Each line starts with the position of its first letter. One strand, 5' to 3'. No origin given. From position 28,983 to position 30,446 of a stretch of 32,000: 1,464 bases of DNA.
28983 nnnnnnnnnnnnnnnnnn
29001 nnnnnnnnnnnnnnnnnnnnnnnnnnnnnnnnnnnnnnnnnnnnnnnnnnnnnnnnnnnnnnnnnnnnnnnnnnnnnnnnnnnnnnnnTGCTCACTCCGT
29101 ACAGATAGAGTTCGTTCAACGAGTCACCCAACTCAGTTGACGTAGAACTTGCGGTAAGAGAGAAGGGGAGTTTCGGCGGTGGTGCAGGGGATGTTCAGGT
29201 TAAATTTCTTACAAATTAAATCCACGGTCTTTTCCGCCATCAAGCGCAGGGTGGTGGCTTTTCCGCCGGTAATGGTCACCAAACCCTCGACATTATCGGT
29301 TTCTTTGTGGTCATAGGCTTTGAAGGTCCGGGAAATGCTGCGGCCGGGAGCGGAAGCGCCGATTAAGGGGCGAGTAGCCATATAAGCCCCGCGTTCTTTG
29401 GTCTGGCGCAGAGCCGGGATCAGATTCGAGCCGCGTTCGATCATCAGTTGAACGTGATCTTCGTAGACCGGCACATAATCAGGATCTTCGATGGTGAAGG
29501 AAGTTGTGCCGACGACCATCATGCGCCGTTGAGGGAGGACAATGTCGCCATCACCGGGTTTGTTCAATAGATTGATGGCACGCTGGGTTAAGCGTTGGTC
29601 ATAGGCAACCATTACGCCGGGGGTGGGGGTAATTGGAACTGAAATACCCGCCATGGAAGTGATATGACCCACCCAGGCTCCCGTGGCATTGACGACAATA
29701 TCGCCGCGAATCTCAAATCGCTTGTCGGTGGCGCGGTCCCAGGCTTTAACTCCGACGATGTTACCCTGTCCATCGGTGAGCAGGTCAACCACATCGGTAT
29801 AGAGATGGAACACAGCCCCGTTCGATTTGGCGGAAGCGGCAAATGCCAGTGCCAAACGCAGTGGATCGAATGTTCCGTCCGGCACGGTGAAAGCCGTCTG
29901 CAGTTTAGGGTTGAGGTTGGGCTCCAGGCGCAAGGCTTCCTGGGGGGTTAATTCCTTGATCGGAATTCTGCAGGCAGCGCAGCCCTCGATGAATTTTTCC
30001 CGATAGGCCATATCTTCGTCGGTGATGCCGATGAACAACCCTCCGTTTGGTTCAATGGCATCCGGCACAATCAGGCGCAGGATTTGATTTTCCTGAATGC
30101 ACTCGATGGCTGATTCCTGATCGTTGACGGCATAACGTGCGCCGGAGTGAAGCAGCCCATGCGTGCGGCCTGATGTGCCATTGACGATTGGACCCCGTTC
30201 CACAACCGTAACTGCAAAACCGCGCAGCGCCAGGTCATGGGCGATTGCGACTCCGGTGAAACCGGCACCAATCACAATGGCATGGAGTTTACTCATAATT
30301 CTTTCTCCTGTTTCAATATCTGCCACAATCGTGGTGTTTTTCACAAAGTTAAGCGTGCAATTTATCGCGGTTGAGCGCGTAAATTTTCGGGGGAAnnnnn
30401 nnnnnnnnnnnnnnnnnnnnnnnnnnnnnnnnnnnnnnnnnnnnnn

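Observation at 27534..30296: GlpA-type G3P dehydrogenase flavoprotein wired to SdhB/SdhC/SdhD-like subunits instead of GlpB/GlpC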

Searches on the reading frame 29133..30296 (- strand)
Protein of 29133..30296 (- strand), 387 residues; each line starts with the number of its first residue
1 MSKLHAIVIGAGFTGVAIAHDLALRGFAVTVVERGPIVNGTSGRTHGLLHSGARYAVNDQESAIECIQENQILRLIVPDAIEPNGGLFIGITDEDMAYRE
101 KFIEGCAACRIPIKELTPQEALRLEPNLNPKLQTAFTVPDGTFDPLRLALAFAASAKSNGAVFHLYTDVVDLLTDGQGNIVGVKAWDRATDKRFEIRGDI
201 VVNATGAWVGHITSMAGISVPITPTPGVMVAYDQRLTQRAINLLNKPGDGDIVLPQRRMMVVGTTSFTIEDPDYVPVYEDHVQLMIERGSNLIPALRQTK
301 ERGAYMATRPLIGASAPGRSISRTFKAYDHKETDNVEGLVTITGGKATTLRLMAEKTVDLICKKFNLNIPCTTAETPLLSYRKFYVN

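Call 3: search_protein_families(library=pfam, proteins=[window:29133-30296:-], max_evalue=0.01)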
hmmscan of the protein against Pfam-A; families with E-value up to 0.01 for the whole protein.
window:29133-30296:- (387 aa): 7 families
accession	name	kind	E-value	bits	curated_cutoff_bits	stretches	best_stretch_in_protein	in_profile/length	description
PF01266.30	DAO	-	1.4e-51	176.6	27.9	1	6-330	2-335/353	FAD dependent oxidoreductase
PF00890.30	FAD_binding_2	-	3.9e-08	33.3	20.4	1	6-48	2-44/414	FAD binding domain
PF12831.13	FAD_oxidored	-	1.6e-07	31.4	27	1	7-220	3-157/416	FAD dependent oxidoreductase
PF13450.12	NAD_binding_8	-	5.5e-06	27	21.9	1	8-47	1-42/68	NAD(P)-binding Rossmann-like domain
PF07992.20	Pyr_redox_2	-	9.8e-06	25.6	26.1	1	6-212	3-114/291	Pyridine nucleotide-disulphide oxidoreductase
PF00070.33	Pyr_redox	-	5.7e-05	24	22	1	5-36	1-32/82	Pyridine nucleotide-disulphide oxidoreductase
PF01494.25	FAD_binding_3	-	0.00087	19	22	0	5-37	3-35/349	FAD binding domain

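Call 4: search_protein_families(library=ncbifam, proteins=[window:29133-30296:-], max_evalue=0.01)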
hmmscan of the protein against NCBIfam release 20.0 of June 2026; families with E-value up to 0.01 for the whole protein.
window:29133-30296:- (387 aa): 52 families (the best 25 are shown)
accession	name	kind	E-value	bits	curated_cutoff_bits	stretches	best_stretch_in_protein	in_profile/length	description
TIGR03377.1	glycerol3P_GlpA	equivalog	2.9e-133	445.2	552.8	1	6-381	2-378/530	anaerobic glycerol-3-phosphate dehydrogenase subunit GlpA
NF008313.0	PRK11101.1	equivalog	1.4e-111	373.7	425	1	5-378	10-386/548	anaerobic glycerol-3-phosphate dehydrogenase subunit A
NF008899.0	PRK12266.1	equivalog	1.7e-28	99.4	360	2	126-378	135-392/508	glycerol-3-phosphate dehydrogenase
NF033461.1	glycerol3P_ox_1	equivalog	4e-26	91.4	840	1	3-237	18-268/607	type 1 glycerol-3-phosphate oxidase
NF009906.0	PRK13369.1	equivalog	1.9e-23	82.8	352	2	127-373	136-386/502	glycerol-3-phosphate dehydrogenase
TIGR02352.1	thiamin_ThiO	equivalog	1.9e-18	66.7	250.8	1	7-312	2-306/351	glycine oxidase ThiO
NF009074.0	PRK12409.1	equivalog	4.1e-13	49.3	494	2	85-312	135-363/410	D-amino acid dehydrogenase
NF033460.1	glycerol3P_ox_II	equivalog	1.8e-12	47.1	460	1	6-311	4-317/361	type 2 glycerol-3-phosphate oxidase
NF001933.0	PRK00711.1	subfamily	1.1e-10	41.2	383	2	91-228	142-276/429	D-amino acid dehydrogenase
TIGR03364.1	HpnW_proposed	hypoth_equivalog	4.1e-09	36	285.1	1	6-139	3-137/365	TIGR03364 family FAD-dependent oxidoreductase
TIGR03197.1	MnmC_Cterm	equivalog_domain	1.5e-08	34.2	174.2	1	5-51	1-48/400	FAD-dependent 5-carboxymethylaminomethyl-2-thiouridine(34) oxidoreductase MnmC1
NF008726.1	PRK11728.1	equivalog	2.4e-08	33.2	299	1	6-220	3-213/389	L-2-hydroxyglutarate oxidase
NF002480.1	PRK01747.1-1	equivalog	3.6e-08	32.3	540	1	5-237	250-478/645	bifunctional tRNA (5-methylaminomethyl-2-thiouridine)(34)-methyltransferase MnmC2/FAD-dependent 5-carboxymethylaminomethyl-2-thiouridine(34)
NF050086.1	pipecolate_AmaA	exception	4.4e-08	32.2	600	1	5-63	27-85/425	L-pipecolate oxidase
NF041080.1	DGGGPL_reductase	equivalog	3.4e-07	29.5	580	1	130-207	77-155/447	digeranylgeranylglycerophospholipid reductase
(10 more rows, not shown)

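Call 10: find_homologous_proteins(query=window:29133-30296:-, max_evalue=1e-20)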
Query window:29133-30296:- (387 aa): 7957 proteins with E <= 1e-20 among 8000 candidates; the best 120 are listed.
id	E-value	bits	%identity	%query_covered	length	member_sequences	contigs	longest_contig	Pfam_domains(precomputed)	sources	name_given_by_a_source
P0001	2.2e-250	848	97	100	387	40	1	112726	PF01266.31,PF13450.13,PF00890.31,PF07992.21,PF12831.14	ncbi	-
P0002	1.2e-230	783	89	100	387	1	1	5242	PF01266.31,PF13450.13,PF00890.31,PF07992.21,PF00070.34,PF12831.14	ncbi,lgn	-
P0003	3.9e-230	782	89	100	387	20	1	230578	PF01266.31,PF13450.13,PF00890.31,PF07992.21,PF00070.34,PF12831.14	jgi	-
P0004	1.1e-229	780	89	100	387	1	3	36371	PF01266.31,PF13450.13,PF00890.31,PF07992.21,PF00070.34,PF12831.14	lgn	-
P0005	1.8e-225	766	87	100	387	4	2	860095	PF01266.31,PF13450.13,PF00890.31,PF12831.14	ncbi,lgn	ncbi:MAG: FAD-dependent oxidoreductase [Chloroflexota bacterium]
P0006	5.3e-225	765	87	100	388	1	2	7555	PF01266.31,PF13450.13,PF00890.31,PF07992.21,PF12831.14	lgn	-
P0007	1.9e-219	746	84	100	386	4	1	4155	PF01266.31,PF13450.13,PF00890.31,PF07992.21,PF12831.14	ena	-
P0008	1.8e-218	743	84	99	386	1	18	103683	PF01266.31,PF13450.13,PF00890.31,PF12831.14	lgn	-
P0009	4.6e-218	742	84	99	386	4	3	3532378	PF01266.31,PF13450.13,PF00890.31,PF12831.14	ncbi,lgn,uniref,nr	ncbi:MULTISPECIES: FAD-dependent oxidoreductase [Anaerolinea]|uniref:FAD dependent oxidoreductase fa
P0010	1.2e-198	678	79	97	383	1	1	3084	PF01266.31,PF13450.13,PF00890.31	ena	-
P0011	1.8e-198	677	77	99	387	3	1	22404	PF01266.31,PF13450.13,PF00890.31,PF07992.21,PF00070.34,PF01494.26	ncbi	-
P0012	6.0e-198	676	75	100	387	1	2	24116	PF01266.31,PF13450.13,PF00890.31,PF07992.21,PF00070.34,PF12831.14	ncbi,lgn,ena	-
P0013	3.6e-195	666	74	99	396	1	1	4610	PF01266.31,PF13450.13,PF00890.31,PF07992.21,PF00070.34,PF01494.26,PF12831.14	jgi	-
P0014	7.8e-195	665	75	99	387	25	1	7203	PF01266.31,PF13450.13,PF00890.31,PF07992.21,PF00070.34,PF12831.14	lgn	-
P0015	1.4e-194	665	76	99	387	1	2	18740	PF01266.31,PF00890.31,PF12831.14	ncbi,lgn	ncbi:MAG: hypothetical protein Fur0018_22250 [Anaerolineales bacterium]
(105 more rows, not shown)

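Call 12: find_encoding_contigs(protein=P0009, flank=8000, max_places=3)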
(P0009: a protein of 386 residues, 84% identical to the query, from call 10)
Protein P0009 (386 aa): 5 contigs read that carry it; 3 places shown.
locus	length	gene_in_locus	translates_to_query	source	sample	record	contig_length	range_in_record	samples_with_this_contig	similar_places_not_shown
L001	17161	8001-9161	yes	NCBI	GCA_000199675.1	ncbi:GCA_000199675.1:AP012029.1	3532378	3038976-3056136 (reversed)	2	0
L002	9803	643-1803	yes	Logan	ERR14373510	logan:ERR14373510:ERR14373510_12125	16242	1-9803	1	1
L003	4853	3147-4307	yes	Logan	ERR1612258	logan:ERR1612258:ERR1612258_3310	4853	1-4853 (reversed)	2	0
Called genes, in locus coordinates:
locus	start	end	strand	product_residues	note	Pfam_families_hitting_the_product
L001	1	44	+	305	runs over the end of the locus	PF13641:Glyco_tranf_2_3 (weak), PF00535:Glycos_transf_2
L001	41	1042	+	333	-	PF03706:LPG_synthase_TM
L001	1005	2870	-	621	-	PF09913:DUF2142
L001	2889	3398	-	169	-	PF00583:Acetyltransf_1, PF13673:Acetyltransf_10, PF13508:Acetyltransf_7, PF08445:FR47 (weak)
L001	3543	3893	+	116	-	PF25213:HVO_A0261_N, PF02082:Rrf2 (weak), PF12840:HTH_20, PF01022:HTH_5, PF01047:MarR (faint), PF09339:HTH_IclR (faint), PF12802:MarR_2, PF01978:TrmB (weak)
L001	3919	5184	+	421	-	PF07992:Pyr_redox_2, PF13454:NAD_binding_9 (faint)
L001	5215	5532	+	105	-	PF04358:DsrC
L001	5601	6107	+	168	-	PF13686:DrsE_2, PF02635:DsrE (faint)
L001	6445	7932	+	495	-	PF00370:FGGY_N, PF02782:FGGY_C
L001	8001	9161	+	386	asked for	PF00890:FAD_binding_2 (weak), PF01266:DAO, PF12831:FAD_oxidored, PF13450:NAD_binding_8 (weak)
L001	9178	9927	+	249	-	PF13085:Fer2_3, PF13187:Fer4_9 (faint), PF12838:Fer4_7 (faint), PF13183:Fer4_8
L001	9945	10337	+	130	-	PF01127:Sdh_cyt, PF02300:Fumarate_red_C (weak)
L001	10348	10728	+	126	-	PF01127:Sdh_cyt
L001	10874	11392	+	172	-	-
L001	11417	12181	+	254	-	-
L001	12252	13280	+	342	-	PF03447:NAD_binding_3, PF00742:Homoserine_dh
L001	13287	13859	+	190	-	-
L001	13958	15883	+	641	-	-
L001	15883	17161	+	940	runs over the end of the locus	PF00270:DEAD, PF00271:Helicase_C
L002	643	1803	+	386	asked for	PF00890:FAD_binding_2 (weak), PF01266:DAO, PF12831:FAD_oxidored, PF13450:NAD_binding_8 (weak)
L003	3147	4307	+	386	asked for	PF00890:FAD_binding_2 (weak), PF01266:DAO, PF12831:FAD_oxidored, PF13450:NAD_binding_8 (weak)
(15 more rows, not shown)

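Call 15: search_solved_structures(query=window:29133-30296:-, max_evalue=0.00001)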
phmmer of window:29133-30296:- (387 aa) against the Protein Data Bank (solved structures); distinct sequences matched with E-value up to 0.00001: 13.
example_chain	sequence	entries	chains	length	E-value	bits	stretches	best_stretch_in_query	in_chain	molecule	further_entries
3da1_A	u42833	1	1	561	9.7e-29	103.9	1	3-376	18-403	Glycerol-3-phosphate dehydrogenase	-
2rgh_A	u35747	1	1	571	8.5e-23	84.3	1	3-365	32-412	Alpha-Glycerophosphate Oxidase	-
1y56_B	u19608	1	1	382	6.5e-22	81.4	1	3-242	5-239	sarcosine oxidase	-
2rgo_A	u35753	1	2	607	1.9e-19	73.3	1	3-268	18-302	Alpha-Glycerophosphate Oxidase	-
4ysh_A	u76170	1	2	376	3.6e-18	69.1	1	6-311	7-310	Glycine oxidase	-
2qcu_A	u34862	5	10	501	6.9e-15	58.3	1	6-375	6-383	Aerobic glycerol-3-phosphate dehydrogenase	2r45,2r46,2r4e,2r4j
1pj5_A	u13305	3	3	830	8.3e-09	38.3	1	6-226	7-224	N,N-dimethylglycine oxidase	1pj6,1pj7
3gsi_A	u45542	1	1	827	1.1e-08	37.9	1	6-226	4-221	N,N-dimethylglycine oxidase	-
3dme_A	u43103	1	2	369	1.2e-08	37.8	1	4-170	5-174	conserved exported protein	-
5l46_A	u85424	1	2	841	1.7e-07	34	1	4-226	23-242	Dimethylglycine dehydrogenase, mitochondrial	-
7cyx_A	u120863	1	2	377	1.8e-06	30.6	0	4-318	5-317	Glycine oxidase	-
4p9s_A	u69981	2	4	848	1.9e-06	30.5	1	4-226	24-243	Dimethylglycine dehydrogenase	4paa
4pab_A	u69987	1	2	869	6.1e-06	28.9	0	4-226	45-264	Dimethylglycine dehydrogenase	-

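Call 17: search_protein_representatives(protein=window:29133-30296:-)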
Query: 387 residues. Proteins with E-value up to 0.001 (for the whole library): 10561; up to 1e-10: 3836; up to 1e-30: 468. The best 150 are listed.
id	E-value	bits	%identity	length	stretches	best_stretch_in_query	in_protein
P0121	7.3e-145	499.2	59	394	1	5-385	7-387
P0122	5.4e-121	420.7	52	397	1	4-385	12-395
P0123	5.7e-112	391.0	48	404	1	5-385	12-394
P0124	5.9e-106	371.2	47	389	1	4-385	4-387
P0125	9.2e-106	370.6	47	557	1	3-379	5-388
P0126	1.3e-104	366.8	47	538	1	3-378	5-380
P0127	2.0e-102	359.6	56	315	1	77-385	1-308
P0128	1.9e-100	353.1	45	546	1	1-378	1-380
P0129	3.9e-97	342.2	46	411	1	5-385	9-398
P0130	5.0e-97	341.8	45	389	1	6-385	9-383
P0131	7.6e-95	334.6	52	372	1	6-307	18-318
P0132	4.4e-93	328.8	43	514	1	5-378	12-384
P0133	4.4e-92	325.6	45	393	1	5-374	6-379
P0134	6.6e-91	321.7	43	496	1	3-376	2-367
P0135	3.2e-90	319.4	42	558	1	6-378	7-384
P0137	1.4e-87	310.7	42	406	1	6-386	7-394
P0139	1.7e-86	307.2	43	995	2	6-380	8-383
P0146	1.2e-85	304.4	42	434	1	6-379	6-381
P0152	3.2e-84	299.7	41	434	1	4-382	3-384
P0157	2.3e-83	296.9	44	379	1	7-379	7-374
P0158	2.6e-83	296.7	42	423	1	6-385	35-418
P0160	8.4e-83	295.0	41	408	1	7-385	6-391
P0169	1.2e-81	291.2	40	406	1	5-385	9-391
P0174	2.4e-80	287.0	38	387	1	5-382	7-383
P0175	2.6e-80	286.8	42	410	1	6-378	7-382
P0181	3.7e-79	283.0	39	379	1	4-376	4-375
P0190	8.5e-78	278.5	41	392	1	6-380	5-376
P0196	9.6e-76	271.8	37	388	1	5-380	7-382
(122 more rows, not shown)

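Call 19: list_cluster_members(proteins=[P0121, P0122, P0123, P0124, P0129, P0130, P0137, P0160, P0169, P0133])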
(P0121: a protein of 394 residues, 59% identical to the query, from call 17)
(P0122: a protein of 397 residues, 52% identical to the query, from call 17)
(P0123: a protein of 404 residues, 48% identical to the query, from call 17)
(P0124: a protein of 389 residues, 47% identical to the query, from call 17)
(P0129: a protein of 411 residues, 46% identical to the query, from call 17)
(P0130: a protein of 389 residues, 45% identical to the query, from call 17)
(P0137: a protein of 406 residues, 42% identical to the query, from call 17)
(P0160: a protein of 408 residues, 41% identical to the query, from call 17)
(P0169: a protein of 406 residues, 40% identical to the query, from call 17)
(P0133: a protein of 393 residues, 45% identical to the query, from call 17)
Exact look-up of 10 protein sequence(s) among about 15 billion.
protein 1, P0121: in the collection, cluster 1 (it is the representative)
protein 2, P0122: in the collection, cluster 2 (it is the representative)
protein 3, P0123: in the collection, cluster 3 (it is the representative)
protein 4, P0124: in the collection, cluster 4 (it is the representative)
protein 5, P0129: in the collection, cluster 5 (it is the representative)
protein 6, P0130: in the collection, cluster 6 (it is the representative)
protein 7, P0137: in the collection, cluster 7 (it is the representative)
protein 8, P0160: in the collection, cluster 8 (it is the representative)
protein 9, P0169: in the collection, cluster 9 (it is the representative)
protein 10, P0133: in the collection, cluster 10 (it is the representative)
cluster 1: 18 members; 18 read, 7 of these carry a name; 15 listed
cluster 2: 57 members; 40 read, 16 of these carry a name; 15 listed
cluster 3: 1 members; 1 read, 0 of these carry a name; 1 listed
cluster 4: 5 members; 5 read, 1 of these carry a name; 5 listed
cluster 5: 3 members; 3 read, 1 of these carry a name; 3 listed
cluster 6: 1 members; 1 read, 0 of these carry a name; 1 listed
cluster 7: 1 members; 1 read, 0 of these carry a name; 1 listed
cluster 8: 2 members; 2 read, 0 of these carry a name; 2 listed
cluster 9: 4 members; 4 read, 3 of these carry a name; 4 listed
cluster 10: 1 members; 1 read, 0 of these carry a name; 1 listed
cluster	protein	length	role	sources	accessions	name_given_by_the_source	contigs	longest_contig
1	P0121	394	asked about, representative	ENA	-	-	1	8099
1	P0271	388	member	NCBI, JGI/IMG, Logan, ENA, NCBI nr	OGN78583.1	MAG: hypothetical protein A2X24_08475 [Chloroflexi bacterium GWB2_54_36]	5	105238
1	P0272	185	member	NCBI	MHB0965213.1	MAG: FAD-dependent oxidoreductase, partial [Bellilinea sp.]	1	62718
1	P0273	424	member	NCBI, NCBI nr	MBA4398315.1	MAG: FAD-dependent oxidoreductase [Anaerolinea sp.] | FAD-dependent oxidoreductase [Anaerolinea sp.]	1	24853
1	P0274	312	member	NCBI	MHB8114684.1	MAG: FAD-dependent oxidoreductase, partial [Bellilinea sp.]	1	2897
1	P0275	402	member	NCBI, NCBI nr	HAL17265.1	MAG TPA: FAD-dependent oxidoreductase [Anaerolineaceae bacterium] | FAD-dependent oxidoreductase [Anaerolineaceae bacterium]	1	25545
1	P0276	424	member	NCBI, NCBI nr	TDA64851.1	MAG: FAD-dependent oxidoreductase [Chloroflexi bacterium] | MAG: FAD-dependent oxidoreductase [Chloroflexota bacterium]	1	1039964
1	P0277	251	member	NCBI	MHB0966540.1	MAG: FAD-dependent oxidoreductase, partial [Bellilinea sp.]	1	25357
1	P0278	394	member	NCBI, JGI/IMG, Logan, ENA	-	-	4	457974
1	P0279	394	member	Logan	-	-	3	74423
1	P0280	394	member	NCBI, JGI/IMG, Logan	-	-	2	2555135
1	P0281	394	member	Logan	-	-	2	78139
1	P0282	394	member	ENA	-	-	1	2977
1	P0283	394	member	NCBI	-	-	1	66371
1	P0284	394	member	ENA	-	-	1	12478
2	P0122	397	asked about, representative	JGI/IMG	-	glycerol-3-phosphate dehydrogenase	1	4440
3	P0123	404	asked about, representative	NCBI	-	-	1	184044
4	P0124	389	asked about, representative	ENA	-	-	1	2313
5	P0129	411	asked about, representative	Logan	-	-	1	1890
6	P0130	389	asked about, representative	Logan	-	-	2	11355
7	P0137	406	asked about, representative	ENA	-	-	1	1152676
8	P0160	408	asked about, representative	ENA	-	-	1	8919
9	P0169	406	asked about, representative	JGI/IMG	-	glycerol-3-phosphate dehydrogenase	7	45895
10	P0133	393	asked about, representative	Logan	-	-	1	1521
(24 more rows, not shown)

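Call 21: find_related_loci(query=A1, collection=genome_contigs, flank=6000)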
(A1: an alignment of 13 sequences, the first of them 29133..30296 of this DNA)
Query A1 (387 aa) in genome_contigs; peptide patterns used: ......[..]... (x = any residue, [..] = any of these).
600 stretches matched a pattern (row limit reached: there are more); 598 encode a relative of the query (tblastn E <= 1e-3); the best 80 are kept; 80 distinct loci.
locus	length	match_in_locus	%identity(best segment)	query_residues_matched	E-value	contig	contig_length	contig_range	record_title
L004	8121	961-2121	97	1-387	0e+0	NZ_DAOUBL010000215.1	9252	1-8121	MAG: Bellilinea sp. isolate H69_726 k75_153204, whole genome shotgun sequence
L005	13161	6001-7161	88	1-387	0e+0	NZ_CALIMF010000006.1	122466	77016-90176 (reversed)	MAG: uncultured Thermanaerothrix sp. isolate S1_Bin_MAXBIN__187_1_1 c_000002463094, whole genome shotgun sequence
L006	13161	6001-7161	89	1-387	0e+0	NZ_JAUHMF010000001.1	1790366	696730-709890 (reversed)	Thermanaerothrix solaris strain 4228-RoL NODE_1, whole genome shotgun sequence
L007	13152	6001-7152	73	3-386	0e+0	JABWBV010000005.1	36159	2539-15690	MAG: Anaerolineales bacterium isolate MAG_39 scaffold_1008, whole genome shotgun sequence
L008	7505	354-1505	71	1-385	0e+0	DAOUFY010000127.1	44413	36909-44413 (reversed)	MAG TPA_asm: Anaerolineales bacterium isolate R24_82 k131_871373, whole genome shotgun sequence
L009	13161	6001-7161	66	1-386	2e-180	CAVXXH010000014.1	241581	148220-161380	MAG: uncultured Chloroflexia bacterium isolate MFD04716.bin.1.227 genome assembly, contig: contig_8114, whole genome sho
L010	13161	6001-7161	66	1-386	1e-179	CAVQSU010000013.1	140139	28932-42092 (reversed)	MAG: uncultured Chloroflexia bacterium isolate MFD09964.bin.2.199 genome assembly, contig: contig_36877, whole genome sh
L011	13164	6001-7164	65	1-387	3e-172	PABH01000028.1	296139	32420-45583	MAG: Anaerolineaceae bacterium isolate NAT124 MHASMcontig_890602, whole genome shotgun sequence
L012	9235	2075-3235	54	1-387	7e-141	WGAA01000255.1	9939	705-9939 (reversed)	MAG: Anaerolineae bacterium isolate S143_38 k151_434979, whole genome shotgun sequence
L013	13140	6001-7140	56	4-381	6e-136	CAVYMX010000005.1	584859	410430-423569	MAG: uncultured Solirubrobacterales bacterium isolate MFD05705.bin.2.87 genome assembly, contig: contig_17984, whole gen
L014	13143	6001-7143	55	6-385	6e-134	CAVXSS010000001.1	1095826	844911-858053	MAG: uncultured Chloroflexia bacterium isolate MFD04944.bin.1.66 genome assembly, contig: contig_10673, whole genome sho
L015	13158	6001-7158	52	1-386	8e-134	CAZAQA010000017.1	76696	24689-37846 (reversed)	MAG TPA_asm: uncultured Anaerolineae bacterium isolate binchicken_co64_79 genome assembly, contig: NODE_148_length_76696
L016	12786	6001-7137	56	5-381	8e-133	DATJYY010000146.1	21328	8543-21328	MAG TPA_asm: Solirubrobacteraceae bacterium isolate SMAG_U15164 k141_1572862, whole genome shotgun sequence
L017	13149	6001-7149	55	5-387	5e-133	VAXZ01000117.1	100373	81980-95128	MAG: Actinobacteria bacterium isolate AC_45 14_0903_05_40cm_scaffold_820, whole genome shotgun sequence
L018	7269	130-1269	56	5-381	2e-132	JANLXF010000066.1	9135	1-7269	MAG: Actinomycetes bacterium isolate OTE_20_metabat_100 OTE_20_k141_32802, whole genome shotgun sequence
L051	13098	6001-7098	51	20-385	1e-122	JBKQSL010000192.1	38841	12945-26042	MAG: Streptosporangiaceae bacterium isolate MGr3G3H3I__bin_97 MGr3G3H3I_000000081158, whole genome shotgun sequence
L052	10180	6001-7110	50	17-385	3e-122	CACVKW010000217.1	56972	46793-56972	Olavius sp. associated proteobacterium Delta 1 isolate mag2:49deedb4-927c-43a8-ad40-04e63e16f3c8 genome assembly, contig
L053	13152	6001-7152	49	2-385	2e-122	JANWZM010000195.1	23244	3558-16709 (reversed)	MAG: Thermoflexales bacterium isolate SKYG95 k141_92849, whole genome shotgun sequence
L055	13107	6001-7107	52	20-387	9e-122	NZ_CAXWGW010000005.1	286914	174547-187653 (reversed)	Cellulomonas sp. T2.31MG-18 isolate Cellulomonas sp. T2.31MG-18 scaffold_5, whole genome shotgun sequence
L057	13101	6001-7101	49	20-385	3e-121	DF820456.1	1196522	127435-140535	Bacterium UASB14 DNA, scaffold: UASB14_scaffold_2, whole genome shotgun sequence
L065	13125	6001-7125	48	18-385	2e-114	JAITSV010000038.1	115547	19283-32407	MAG: Desulfovibrio sp. isolate Rs511_bin20 k119_3439146, whole genome shotgun sequence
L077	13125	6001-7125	48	18-385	5e-109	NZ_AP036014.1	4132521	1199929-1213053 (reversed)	Nitratidesulfovibrio sp. HK-II chromosome, complete genome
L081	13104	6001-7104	44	20-385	2e-105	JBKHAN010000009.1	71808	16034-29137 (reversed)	MAG: Spirochaetaceae bacterium isolate D1M01_18 NODE_234_length_71808_cov_7.377894, whole genome shotgun sequence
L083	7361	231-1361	44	3-378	7e-103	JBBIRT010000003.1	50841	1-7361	MAG: Deltaproteobacteria bacterium isolate SLS170214_bin_356 NODE_859_length_50841_cov_4.785846, whole genome shotgun se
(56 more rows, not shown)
